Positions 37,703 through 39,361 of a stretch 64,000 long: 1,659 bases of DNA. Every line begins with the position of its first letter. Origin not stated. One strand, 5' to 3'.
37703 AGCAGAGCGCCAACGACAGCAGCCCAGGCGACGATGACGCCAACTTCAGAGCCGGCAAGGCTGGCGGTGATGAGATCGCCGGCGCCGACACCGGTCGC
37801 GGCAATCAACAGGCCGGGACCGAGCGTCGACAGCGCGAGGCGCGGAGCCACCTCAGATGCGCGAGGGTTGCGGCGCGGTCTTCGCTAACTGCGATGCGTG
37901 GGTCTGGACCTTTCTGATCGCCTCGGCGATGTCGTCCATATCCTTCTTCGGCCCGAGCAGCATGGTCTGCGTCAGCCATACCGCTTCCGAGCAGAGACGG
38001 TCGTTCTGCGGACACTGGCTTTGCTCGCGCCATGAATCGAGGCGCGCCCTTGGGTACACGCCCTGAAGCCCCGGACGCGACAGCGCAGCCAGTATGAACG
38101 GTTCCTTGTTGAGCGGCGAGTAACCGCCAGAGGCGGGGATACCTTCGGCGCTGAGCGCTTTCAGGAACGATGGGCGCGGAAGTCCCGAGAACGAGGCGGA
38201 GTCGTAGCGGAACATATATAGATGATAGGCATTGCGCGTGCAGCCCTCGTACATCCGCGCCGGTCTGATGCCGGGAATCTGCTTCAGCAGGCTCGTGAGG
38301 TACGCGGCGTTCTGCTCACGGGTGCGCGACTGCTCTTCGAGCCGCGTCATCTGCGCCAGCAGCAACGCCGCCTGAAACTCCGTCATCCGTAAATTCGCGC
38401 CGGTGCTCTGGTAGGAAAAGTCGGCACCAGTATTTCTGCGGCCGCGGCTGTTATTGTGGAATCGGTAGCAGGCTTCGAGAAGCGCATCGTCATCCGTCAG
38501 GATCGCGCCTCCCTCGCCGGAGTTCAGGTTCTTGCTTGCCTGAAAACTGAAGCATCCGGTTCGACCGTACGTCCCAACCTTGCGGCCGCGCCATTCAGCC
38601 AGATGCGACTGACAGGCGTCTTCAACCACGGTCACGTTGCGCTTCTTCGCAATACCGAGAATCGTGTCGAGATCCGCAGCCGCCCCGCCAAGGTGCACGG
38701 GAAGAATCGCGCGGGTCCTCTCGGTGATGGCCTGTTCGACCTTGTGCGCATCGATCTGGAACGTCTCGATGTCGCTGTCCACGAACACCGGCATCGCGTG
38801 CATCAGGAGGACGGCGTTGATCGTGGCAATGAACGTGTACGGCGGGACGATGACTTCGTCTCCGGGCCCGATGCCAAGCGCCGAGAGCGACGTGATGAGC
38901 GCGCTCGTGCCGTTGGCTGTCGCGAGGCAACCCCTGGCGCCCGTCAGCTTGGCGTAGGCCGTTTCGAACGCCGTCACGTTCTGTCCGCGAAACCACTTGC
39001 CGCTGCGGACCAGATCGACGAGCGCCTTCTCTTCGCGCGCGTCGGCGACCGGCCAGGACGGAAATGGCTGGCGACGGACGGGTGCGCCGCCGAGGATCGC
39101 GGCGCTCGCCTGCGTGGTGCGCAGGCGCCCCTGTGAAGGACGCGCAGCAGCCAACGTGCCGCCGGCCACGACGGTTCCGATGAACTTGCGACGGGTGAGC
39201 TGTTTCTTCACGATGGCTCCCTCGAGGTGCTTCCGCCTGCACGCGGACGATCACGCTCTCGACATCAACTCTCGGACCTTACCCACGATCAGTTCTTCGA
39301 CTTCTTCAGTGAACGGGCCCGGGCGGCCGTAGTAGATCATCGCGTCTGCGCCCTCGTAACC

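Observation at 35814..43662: Compact five-gene operon with Tat-exported 'cytoplasmic-type' enzymes behind a dehydrogenase-cytochrome c: candidate undescribed periplasmic pathway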

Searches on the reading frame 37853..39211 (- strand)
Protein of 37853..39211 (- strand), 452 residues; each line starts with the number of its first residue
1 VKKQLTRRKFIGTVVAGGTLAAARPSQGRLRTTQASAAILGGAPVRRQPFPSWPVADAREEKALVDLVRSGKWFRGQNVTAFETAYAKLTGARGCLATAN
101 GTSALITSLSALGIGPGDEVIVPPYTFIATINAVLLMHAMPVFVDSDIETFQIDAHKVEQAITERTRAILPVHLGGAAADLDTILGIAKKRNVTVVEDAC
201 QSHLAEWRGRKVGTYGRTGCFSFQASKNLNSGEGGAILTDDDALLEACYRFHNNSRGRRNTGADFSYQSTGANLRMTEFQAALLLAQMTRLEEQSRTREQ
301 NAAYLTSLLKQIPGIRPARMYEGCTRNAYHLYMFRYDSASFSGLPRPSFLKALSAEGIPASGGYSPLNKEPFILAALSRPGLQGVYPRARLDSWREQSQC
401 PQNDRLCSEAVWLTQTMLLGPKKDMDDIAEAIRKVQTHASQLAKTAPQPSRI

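Call 4: search_protein_families(library=pfam, proteins=[window:37853-39211:-], max_evalue=0.01)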
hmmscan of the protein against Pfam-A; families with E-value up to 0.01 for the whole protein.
window:37853-39211:- (452 aa): 5 families
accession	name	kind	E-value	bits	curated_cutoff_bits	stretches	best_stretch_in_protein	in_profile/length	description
PF01041.23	DegT_DnrJ_EryC1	-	1.4e-98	330.9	19.8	1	57-372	4-316/360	DegT/DnrJ/EryC1/StrS aminotransferase family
PF00155.27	Aminotran_1_2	-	2e-09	37.5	19.7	1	79-199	44-186/361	Aminotransferase class I and II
PF01053.26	Cys_Met_Meta_PP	-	4.2e-08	32.6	27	1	79-200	54-175/381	Cys/Met metabolism PLP-dependent enzyme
PF00266.25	Aminotran_5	-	0.00028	20.4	21.5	1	97-317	66-299/371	Aminotransferase class-V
PF01212.27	Beta_elim_lyase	-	0.0027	17.5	27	0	77-320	32-276/288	Beta-eliminating lyase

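Call 5: search_protein_families(library=ncbifam, proteins=[window:37853-39211:-], max_evalue=0.01)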
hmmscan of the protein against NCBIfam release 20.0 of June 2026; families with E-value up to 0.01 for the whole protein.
window:37853-39211:- (452 aa): 36 families (the best 25 are shown)
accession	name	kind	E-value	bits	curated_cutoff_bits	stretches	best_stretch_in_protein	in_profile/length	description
NF008687.0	PRK11706.1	equivalog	1.4e-61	208.4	375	1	54-371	7-327/375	dTDP-4-amino-4,6-dideoxygalactose transaminase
TIGR03588.1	PseC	equivalog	7.9e-61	206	423.5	1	61-372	14-335/380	UDP-4-amino-4,6-dideoxy-N-acetyl-beta-L-altrosamine transaminase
NF008658.2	PRK11658.1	equivalog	6.1e-60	202.8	631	1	52-359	8-319/379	UDP-4-amino-4-deoxy-L-arabinose aminotransferase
TIGR04181.1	NHT_00031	hypoth_equivalog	8e-60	202.6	420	1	54-371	6-333/359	LegC family aminotransferase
TIGR02379.1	ECA_wecE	subfamily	2e-52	178.2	434.85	1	53-368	6-325/376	dTDP-4-amino-4,6-dideoxy-D-glucose transaminase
TIGR04427.1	PLP_DesI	equivalog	1.6e-49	169.1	650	1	75-366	50-332/390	dTDP-4-dehydro-6-deoxyglucose aminotransferase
NF011936.0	PRK15407.1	equivalog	1.5e-45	155.7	423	2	54-248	42-244/440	lipopolysaccharide biosynthesis protein RfbH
NF005817.0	PRK07683.1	equivalog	4.7e-09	35.4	575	1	96-204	93-206/387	aminotransferase A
NF005816.0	PRK07682.1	equivalog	1.5e-08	33.7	620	1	96-202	94-206/390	aminotransferase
NF006569.0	PRK09082.1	subfamily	3.6e-08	32.9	420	1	96-204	95-208/386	methionine aminotransferase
NF004621.0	PRK05957.1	equivalog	6e-08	31.8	498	1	92-172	89-167/389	pyridoxal phosphate-dependent aminotransferase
NF004770.0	PRK06108.1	subfamily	4.3e-07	29.1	422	1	85-200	89-211/396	pyridoxal phosphate-dependent aminotransferase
NF005855.0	PRK07777.1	equivalog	7.7e-07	28.8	553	1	95-205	92-209/391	pyridoxal phosphate-dependent aminotransferase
NF041091.1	asp_aminotase_Arch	equivalog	8.6e-07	28.1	550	1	98-201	93-202/376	aspartate aminotransferase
NF041364.1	GntC_guanitoxin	equivalog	9.3e-07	28.1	415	1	101-200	68-175/356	guanitoxin biosynthesis PLP-dependent (S)-gamma-hydroxy-L-arginine cyclodehydratase GntC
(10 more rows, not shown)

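Call 9: find_homologous_proteins(query=window:37853-39211:-, max_evalue=1e-20)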
Query window:37853-39211:- (452 aa): 7997 proteins with E <= 1e-20 among 8000 candidates; the best 120 are listed.
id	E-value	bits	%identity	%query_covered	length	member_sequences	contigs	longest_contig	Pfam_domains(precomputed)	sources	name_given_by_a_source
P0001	1.0e-274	929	90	100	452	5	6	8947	PF00155.28,PF01053.27,PF01041.24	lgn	-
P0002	4.6e-267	904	87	100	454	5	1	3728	PF00155.28,PF01053.27,PF01041.24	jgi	-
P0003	4.1e-261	884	85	100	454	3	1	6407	PF00155.28,PF01053.27,PF01041.24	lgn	-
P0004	2.1e-259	879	85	100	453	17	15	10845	PF00155.28,PF01053.27,PF01041.24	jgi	jgi:perosamine synthetase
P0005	6.5e-259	877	85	100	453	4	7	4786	PF00155.28,PF01053.27,PF01041.24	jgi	jgi:dTDP-4-amino-4,6-dideoxygalactose transaminase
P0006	2.7e-256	868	85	100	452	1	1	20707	PF00155.28,PF01053.27,PF01041.24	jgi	jgi:dTDP-4-amino-4,6-dideoxygalactose transaminase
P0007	3.4e-250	848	88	93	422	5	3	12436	PF00155.28,PF01053.27,PF01041.24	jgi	jgi:dTDP-4-amino-4,6-dideoxygalactose transaminase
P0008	1.3e-239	813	78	98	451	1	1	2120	PF00155.28,PF01053.27,PF01041.24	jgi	jgi:dTDP-4-amino-4,6-dideoxygalactose transaminase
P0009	3.9e-239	812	78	98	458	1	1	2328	PF00155.28,PF01053.27,PF01041.24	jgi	jgi:perosamine synthetase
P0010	5.4e-239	811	78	98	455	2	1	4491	PF00155.28,PF01053.27,PF01041.24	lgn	-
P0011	5.9e-239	811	78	98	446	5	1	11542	PF00155.28,PF01053.27,PF01041.24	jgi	jgi:perosamine synthetase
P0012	8.5e-239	811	79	98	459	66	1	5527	PF00155.28,PF01053.27,PF01041.24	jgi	jgi:perosamine synthetase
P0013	2.9e-238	809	80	98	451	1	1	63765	PF01053.27,PF01041.24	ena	-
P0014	5.0e-238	808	78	98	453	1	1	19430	PF00155.28,PF01053.27,PF01041.24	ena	-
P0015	5.8e-238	808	77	98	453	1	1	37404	PF00155.28,PF01053.27,PF01041.24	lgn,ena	-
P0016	1.3e-237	807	78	98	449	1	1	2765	PF00155.28,PF01053.27,PF01041.24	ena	-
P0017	4.7e-237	805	77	98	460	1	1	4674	PF00155.28,PF01053.27,PF01041.24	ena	-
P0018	7.3e-237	804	78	98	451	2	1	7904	PF00155.28,PF01053.27,PF01041.24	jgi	jgi:dTDP-4-amino-4,6-dideoxygalactose transaminase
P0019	9.4e-237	804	77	98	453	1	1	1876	PF00155.28,PF01053.27,PF01041.24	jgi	jgi:perosamine synthetase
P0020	2.5e-236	802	77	98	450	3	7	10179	PF01053.27,PF01041.24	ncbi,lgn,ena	-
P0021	3.8e-236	802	77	98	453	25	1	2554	PF00155.28,PF01053.27,PF01041.24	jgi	jgi:perosamine synthetase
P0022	8.7e-236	801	77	98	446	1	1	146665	PF00155.28,PF01053.27,PF01041.24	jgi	jgi:dTDP-4-amino-4,6-dideoxygalactose transaminase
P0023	2.9e-235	799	77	98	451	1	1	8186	PF00155.28,PF01053.27,PF01041.24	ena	-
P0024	3.9e-235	799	76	98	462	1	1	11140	PF00155.28,PF01053.27,PF01041.24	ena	-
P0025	7.9e-235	798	78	98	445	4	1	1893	PF00155.28,PF01053.27,PF01041.24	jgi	jgi:perosamine synthetase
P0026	1.2e-234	797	76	98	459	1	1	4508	PF00155.28,PF01053.27,PF01041.24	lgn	-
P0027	3.1e-234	796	77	98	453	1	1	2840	PF00155.28,PF01053.27,PF01041.24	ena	-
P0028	3.1e-234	796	78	99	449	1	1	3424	PF00155.28,PF01053.27,PF01041.24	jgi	jgi:perosamine synthetase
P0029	4.5e-234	795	75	100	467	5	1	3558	PF00155.28,PF01053.27,PF01041.24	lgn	-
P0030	4.5e-234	795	77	98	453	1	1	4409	PF00155.28,PF01053.27,PF01041.24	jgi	jgi:perosamine synthetase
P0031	5.8e-234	795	77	98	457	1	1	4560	PF00155.28,PF01053.27,PF01041.24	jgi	jgi:dTDP-4-amino-4,6-dideoxygalactose transaminase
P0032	6.2e-234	795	77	98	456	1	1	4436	PF00155.28,PF01053.27,PF01041.24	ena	-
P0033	1.0e-233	794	76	99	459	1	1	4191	PF00155.28,PF01053.27,PF01041.24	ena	-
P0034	1.2e-233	794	75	100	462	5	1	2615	PF01053.27,PF01041.24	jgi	jgi:dTDP-4-amino-4,6-dideoxygalactose transaminase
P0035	2.4e-233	793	77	98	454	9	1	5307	PF00155.28,PF01053.27,PF01041.24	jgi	jgi:dTDP-4-amino-4,6-dideoxygalactose transaminase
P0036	5.5e-233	791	77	98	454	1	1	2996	PF00155.28,PF01053.27,PF01041.24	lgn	-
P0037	6.6e-233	791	74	98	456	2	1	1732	PF00155.28,PF01053.27,PF01041.24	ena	-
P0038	1.2e-232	790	76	98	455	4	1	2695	PF00155.28,PF01053.27,PF01041.24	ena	-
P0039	1.4e-232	790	76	98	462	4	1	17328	PF00155.28,PF01053.27,PF01041.24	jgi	jgi:perosamine synthetase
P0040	1.7e-232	790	75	98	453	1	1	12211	PF00155.28,PF01053.27,PF01041.24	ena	-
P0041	2.4e-232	789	76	98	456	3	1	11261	PF00155.28,PF01053.27,PF01041.24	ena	-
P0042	4.2e-232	789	76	99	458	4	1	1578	PF00155.28,PF01053.27,PF01041.24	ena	-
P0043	9.3e-232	787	75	98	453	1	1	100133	PF00155.28,PF01053.27,PF01041.24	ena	-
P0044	1.2e-231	787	76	98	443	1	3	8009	PF01053.27,PF01041.24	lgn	-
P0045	1.4e-231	787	75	98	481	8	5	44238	PF01053.27,PF01041.24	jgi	jgi:perosamine synthetase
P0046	2.1e-231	786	76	98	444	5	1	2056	PF01053.27,PF01041.24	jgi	jgi:perosamine synthetase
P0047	2.2e-231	786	74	99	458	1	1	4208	PF00155.28,PF01053.27,PF01041.24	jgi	jgi:perosamine synthetase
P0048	3.3e-231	786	75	98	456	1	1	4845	PF00155.28,PF01053.27,PF01041.24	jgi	jgi:perosamine synthetase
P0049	3.3e-231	786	76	98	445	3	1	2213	PF00155.28,PF01053.27,PF01041.24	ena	-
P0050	3.8e-231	785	76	98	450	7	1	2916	PF00155.28,PF01053.27,PF01041.24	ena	-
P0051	3.8e-231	785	75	99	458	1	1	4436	PF00155.28,PF01053.27,PF01041.24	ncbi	-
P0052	4.3e-231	785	75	98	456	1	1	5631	PF00155.28,PF01053.27,PF01041.24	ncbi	ncbi:MAG: DegT/DnrJ/EryC1/StrS family aminotransferase [Vicinamibacterales bacterium]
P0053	4.5e-231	785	74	98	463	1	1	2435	PF00155.28,PF01053.27,PF01041.24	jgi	jgi:perosamine synthetase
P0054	5.7e-231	785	77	98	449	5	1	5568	PF00155.28,PF01053.27,PF01041.24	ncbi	-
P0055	7.2e-231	784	75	98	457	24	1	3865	PF00155.28,PF01053.27,PF01041.24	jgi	jgi:perosamine synthetase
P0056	7.2e-231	784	76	98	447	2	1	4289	PF00155.28,PF01053.27,PF01041.24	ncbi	-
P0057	7.3e-231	784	76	98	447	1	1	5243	PF00155.28,PF01053.27,PF01041.24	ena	-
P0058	9.9e-231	784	74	99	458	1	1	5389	PF00155.28,PF01053.27,PF01041.24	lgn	-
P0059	4.0e-230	782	75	98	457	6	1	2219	PF00155.28,PF01053.27,PF01041.24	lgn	-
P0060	5.4e-230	782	75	98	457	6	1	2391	PF00155.28,PF01053.27,PF01041.24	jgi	jgi:perosamine synthetase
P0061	6.2e-230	781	76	97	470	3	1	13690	PF00155.28,PF01041.24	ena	-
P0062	1.0e-229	781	76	98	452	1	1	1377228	PF01053.27,PF01041.24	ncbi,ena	-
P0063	1.4e-229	780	75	99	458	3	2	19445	PF00155.28,PF01053.27,PF01041.24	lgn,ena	-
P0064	1.8e-229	780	79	91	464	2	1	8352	PF00155.28,PF01053.27,PF01041.24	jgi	jgi:dTDP-4-amino-4,6-dideoxygalactose transaminase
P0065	2.5e-229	779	74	99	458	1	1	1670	PF00155.28,PF01053.27,PF01041.24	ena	-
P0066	3.6e-229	779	74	99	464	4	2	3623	PF00155.28,PF01053.27,PF01041.24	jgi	jgi:dTDP-4-amino-4,6-dideoxygalactose transaminase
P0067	4.6e-229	779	77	98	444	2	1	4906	PF00155.28,PF01053.27,PF01041.24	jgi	jgi:dTDP-4-amino-4,6-dideoxygalactose transaminase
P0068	5.1e-229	778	76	99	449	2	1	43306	PF01053.27,PF01041.24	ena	-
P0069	6.8e-229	778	75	98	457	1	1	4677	PF00155.28,PF01053.27,PF01041.24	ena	-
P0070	1.0e-228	777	73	98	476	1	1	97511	PF00155.28,PF01053.27,PF01041.24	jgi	jgi:dTDP-4-amino-4,6-dideoxygalactose transaminase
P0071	1.1e-228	777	76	98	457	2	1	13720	PF00155.28,PF01053.27,PF01041.24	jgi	jgi:dTDP-4-amino-4,6-dideoxygalactose transaminase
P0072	1.8e-228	777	74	98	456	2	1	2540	PF00155.28,PF01053.27,PF01041.24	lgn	-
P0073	1.8e-228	777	75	99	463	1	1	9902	PF00155.28,PF01053.27,PF01041.24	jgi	jgi:perosamine synthetase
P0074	2.0e-228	776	75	99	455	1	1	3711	PF01053.27,PF01041.24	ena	-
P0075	2.7e-228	776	74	98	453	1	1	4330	PF00155.28,PF01053.27,PF01041.24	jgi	jgi:dTDP-4-amino-4,6-dideoxygalactose transaminase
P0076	2.8e-228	776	75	98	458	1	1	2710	PF00155.28,PF01053.27,PF01041.24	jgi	jgi:perosamine synthetase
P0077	4.7e-228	775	75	98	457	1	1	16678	PF00155.28,PF01053.27,PF01041.24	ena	-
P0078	5.0e-228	775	74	98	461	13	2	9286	PF00155.28,PF01053.27,PF01041.24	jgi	jgi:perosamine synthetase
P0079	5.7e-228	775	74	99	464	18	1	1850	PF00155.28,PF01053.27,PF01041.24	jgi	jgi:perosamine synthetase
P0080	6.0e-228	775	75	100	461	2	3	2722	PF00155.28,PF01053.27,PF01041.24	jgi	jgi:perosamine synthetase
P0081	6.3e-228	775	75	98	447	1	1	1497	PF00155.28,PF01053.27,PF01041.24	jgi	-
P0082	6.3e-228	775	75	97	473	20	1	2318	PF00155.28,PF01053.27,PF01041.24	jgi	jgi:perosamine synthetase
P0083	9.8e-228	774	74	99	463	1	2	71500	PF00155.28,PF01053.27,PF01041.24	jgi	jgi:dTDP-4-amino-4,6-dideoxygalactose transaminase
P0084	1.0e-227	774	77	97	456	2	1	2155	PF01053.27,PF01041.24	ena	-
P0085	1.1e-227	774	74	99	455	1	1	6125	PF01053.27,PF01041.24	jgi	-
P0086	1.4e-227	774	76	98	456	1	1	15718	PF00155.28,PF01053.27,PF01041.24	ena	-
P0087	2.5e-227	773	74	99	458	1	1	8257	PF00155.28,PF01053.27,PF01041.24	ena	-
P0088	2.7e-227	773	75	98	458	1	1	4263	PF00155.28,PF01053.27,PF01041.24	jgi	jgi:perosamine synthetase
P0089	5.1e-227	772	74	99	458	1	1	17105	PF00155.28,PF01053.27,PF01041.24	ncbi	-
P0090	5.7e-227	772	75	98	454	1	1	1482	PF01053.27,PF01041.24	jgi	jgi:dTDP-4-amino-4,6-dideoxygalactose transaminase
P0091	5.7e-227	772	75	98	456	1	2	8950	PF00155.28,PF01053.27,PF01041.24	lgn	-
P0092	7.4e-227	771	74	96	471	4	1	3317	PF00155.28,PF01053.27,PF01041.24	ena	-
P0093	7.6e-227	771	74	98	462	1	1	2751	PF01053.27,PF01041.24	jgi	jgi:perosamine synthetase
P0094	7.7e-227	771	74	100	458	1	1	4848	PF00155.28,PF01053.27,PF01041.24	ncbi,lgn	-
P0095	9.6e-227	771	75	98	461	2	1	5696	PF01041.24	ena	-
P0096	1.1e-226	771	74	98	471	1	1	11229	PF00155.28,PF01053.27,PF01041.24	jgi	jgi:dTDP-4-amino-4,6-dideoxygalactose transaminase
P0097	1.5e-226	770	79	91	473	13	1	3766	PF00155.28,PF01053.27,PF01041.24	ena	-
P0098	1.7e-226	770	75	98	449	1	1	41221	PF00155.28,PF01053.27,PF01041.24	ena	-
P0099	2.5e-226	770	74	99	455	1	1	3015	PF00155.28,PF01053.27,PF01041.24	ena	-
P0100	2.8e-226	769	74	98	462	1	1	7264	PF00155.28,PF01053.27,PF01041.24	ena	-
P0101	2.9e-226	769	75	98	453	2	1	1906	PF00155.28,PF01053.27,PF01041.24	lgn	-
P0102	3.4e-226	769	76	98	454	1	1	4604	PF01053.27,PF01041.24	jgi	jgi:perosamine synthetase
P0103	3.8e-226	769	75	99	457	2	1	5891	PF00155.28,PF01041.24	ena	-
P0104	1.3e-225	767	73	98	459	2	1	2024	PF00155.28,PF01053.27,PF01041.24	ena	-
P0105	1.4e-225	767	73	99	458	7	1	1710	PF00155.28,PF01053.27,PF01041.24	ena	-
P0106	3.1e-225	766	74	98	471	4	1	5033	PF00155.28,PF01053.27,PF01041.24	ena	-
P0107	3.1e-225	766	74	98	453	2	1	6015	PF00155.28,PF01053.27,PF01041.24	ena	-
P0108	4.8e-225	765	75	98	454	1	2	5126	PF01053.27,PF01041.24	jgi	jgi:dTDP-4-amino-4,6-dideoxygalactose transaminase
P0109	5.5e-225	765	74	98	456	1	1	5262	PF00155.28,PF01053.27,PF01041.24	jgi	jgi:perosamine synthetase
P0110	5.5e-225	765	75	98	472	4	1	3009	PF00155.28,PF01053.27,PF01041.24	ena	-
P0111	9.5e-225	764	73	99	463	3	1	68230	PF01053.27,PF01041.24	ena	-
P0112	1.0e-224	764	74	98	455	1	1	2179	PF00155.28,PF01053.27,PF01041.24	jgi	jgi:perosamine synthetase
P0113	2.0e-224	763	79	90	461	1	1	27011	PF00155.28,PF01053.27,PF01041.24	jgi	jgi:perosamine synthetase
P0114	3.4e-224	762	82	87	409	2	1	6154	PF00155.28,PF01053.27,PF01041.24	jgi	jgi:dTDP-4-amino-4,6-dideoxygalactose transaminase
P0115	4.1e-224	762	75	98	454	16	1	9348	PF00155.28,PF01053.27,PF01041.24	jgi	-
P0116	7.4e-224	761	73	99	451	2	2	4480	PF01053.27,PF01041.24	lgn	-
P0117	9.3e-224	761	73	98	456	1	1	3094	PF00155.28,PF01053.27,PF01041.24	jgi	jgi:perosamine synthetase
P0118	1.3e-223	761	74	98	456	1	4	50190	PF00155.28,PF01053.27,PF01041.24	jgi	jgi:perosamine synthetase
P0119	1.3e-223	761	74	98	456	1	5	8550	PF00155.28,PF01041.24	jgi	jgi:perosamine synthetase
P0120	1.5e-223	760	73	99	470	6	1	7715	PF00155.28,PF01053.27,PF01041.24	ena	-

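Call 10: find_encoding_contigs(protein=P0062, flank=10000, max_places=3)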
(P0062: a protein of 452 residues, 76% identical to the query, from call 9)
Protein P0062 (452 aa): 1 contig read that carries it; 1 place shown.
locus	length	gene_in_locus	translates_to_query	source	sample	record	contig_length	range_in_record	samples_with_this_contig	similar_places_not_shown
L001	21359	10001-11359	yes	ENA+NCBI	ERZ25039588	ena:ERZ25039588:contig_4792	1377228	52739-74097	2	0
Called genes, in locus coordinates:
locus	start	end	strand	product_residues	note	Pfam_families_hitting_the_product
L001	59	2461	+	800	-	PF13620:CarboxypepD_reg, PF13715:CarbopepD_reg_2, PF17210:SdrD_B (weak), PF22904:NOMO1-like_2nd (weak), PF25183:OMP_b-brl_4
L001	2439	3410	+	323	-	PF25183:OMP_b-brl_4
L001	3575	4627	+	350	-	-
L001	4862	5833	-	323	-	PF10431:ClpB_D2-small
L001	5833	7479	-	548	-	-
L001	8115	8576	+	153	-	PF13302:Acetyltransf_3, PF00583:Acetyltransf_1, PF13523:Acetyltransf_8 (faint)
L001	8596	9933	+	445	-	PF04734:Ceramidase_alk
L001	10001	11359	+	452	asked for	PF01041:DegT_DnrJ_EryC1, PF01053:Cys_Met_Meta_PP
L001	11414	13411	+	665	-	-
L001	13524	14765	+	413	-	PF02746:MR_MLE_N, PF13378:MR_MLE_C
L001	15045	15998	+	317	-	PF00069:Pkinase, PF01636:APH (faint), PF07714:PK_Tyr_Ser-Thr, PF03109:ABC1 (weak)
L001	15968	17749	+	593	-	PF26550:Tricorn_2nd, PF07676:PD40, PF26549:Tricorn_N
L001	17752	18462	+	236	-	PF00657:Lipase_GDSL, PF13472:Lipase_GDSL_2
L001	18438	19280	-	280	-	PF04794:YdjC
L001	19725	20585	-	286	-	PF01011:PQQ, PF13360:PQQ_2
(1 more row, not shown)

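Call 11: find_encoding_contigs(protein=P0022, flank=10000, max_places=3)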
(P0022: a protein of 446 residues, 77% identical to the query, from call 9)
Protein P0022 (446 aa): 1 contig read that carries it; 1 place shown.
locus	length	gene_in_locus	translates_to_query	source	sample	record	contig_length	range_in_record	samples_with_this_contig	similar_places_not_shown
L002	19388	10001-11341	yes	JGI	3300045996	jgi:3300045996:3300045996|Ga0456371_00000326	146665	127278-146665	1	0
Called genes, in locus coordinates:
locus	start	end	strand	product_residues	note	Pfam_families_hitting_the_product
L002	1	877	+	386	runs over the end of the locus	PF25973:BSH_CzcB (weak), PF25876:HH_MFP_RND (faint), PF25944:Beta-barrel_RND (faint), PF25954:Beta-barrel_RND_2, PF25967:RND-MFP_C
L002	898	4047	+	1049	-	PF00873:ACR_tran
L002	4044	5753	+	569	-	PF02321:OEP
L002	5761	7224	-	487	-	-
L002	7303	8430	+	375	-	PF00365:PFK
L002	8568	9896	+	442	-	PF04734:Ceramidase_alk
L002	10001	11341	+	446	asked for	PF00155:Aminotran_1_2, PF01041:DegT_DnrJ_EryC1, PF01053:Cys_Met_Meta_PP (weak)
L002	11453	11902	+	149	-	-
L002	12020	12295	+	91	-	PF00708:Acylphosphatase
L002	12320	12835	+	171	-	PF00156:Pribosyltran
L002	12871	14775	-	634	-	-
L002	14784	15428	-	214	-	PF06210:DUF1003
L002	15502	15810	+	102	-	-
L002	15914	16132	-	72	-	-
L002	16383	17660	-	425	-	PF01979:Amidohydro_1, PF07969:Amidohydro_3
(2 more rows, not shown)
